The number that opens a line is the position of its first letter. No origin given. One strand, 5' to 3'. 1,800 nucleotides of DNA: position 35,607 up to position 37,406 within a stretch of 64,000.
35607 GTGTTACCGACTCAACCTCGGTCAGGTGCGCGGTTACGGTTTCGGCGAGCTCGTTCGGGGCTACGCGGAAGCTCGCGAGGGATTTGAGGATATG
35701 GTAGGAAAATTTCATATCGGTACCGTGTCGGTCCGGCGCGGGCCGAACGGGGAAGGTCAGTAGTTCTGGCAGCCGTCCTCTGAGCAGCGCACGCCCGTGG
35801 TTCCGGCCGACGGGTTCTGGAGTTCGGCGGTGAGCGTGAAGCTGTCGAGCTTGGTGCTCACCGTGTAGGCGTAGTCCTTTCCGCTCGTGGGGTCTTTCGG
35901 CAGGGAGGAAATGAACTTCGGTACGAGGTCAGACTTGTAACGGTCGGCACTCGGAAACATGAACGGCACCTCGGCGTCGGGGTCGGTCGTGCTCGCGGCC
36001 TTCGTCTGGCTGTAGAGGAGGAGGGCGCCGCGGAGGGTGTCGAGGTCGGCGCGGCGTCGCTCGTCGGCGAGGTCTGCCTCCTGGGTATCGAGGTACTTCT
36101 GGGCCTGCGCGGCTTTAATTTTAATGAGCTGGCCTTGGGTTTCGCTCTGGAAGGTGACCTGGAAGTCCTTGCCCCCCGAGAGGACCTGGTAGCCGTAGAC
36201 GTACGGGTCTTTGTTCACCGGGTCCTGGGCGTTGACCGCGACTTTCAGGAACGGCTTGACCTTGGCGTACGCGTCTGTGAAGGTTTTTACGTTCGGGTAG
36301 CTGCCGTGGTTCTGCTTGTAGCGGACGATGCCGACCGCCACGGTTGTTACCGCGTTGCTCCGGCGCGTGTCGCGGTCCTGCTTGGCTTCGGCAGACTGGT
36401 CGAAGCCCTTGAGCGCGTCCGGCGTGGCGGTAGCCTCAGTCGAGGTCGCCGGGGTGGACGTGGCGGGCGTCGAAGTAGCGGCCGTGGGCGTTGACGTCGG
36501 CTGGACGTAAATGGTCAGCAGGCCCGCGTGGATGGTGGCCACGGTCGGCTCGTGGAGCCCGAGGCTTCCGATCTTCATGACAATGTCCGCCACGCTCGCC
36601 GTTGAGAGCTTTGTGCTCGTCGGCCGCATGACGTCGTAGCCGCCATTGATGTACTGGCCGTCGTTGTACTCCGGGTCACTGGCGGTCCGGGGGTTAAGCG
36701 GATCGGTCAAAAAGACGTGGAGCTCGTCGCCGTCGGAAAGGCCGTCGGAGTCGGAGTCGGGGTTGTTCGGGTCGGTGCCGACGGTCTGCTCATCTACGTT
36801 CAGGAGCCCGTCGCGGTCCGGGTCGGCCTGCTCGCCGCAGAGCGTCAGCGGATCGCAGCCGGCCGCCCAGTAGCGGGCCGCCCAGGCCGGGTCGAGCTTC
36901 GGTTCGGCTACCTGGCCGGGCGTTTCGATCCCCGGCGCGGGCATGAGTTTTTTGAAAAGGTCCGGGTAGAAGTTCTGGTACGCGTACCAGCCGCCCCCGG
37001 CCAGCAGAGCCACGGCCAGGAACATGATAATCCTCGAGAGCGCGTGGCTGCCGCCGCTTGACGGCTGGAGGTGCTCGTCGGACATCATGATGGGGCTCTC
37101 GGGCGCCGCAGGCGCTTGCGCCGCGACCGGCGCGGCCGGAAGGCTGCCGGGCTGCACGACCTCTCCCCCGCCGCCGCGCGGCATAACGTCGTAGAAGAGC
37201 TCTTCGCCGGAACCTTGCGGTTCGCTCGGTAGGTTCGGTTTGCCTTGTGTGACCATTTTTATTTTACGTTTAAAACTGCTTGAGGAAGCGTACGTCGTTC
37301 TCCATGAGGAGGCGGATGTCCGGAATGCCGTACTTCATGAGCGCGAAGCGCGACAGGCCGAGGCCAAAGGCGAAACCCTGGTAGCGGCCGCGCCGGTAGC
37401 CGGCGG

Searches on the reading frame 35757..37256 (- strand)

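Call 6: search_protein_families(library=pfam, proteins=[window:35757-37256:-], max_evalue=0.01)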
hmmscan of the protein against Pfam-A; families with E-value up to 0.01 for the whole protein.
window:35757-37256:- (499 aa): 1 family
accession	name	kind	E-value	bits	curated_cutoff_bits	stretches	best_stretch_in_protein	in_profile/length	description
PF18884.5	TSP3_bac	-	0.00043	20.5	25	0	167-189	1-22/22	Bacterial TSP3 repeat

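Call 8: search_protein_families(library=ncbifam, proteins=[window:35757-37256:-], max_evalue=0.001)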
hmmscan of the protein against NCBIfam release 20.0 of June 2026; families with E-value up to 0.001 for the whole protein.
window:35757-37256:- (499 aa): 1 family
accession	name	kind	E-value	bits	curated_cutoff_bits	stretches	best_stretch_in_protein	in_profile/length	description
NF033765.2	gliding_CglD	equivalog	0.00079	17.3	400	0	144-178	265-299/1124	adventurous gliding motility lipoprotein CglD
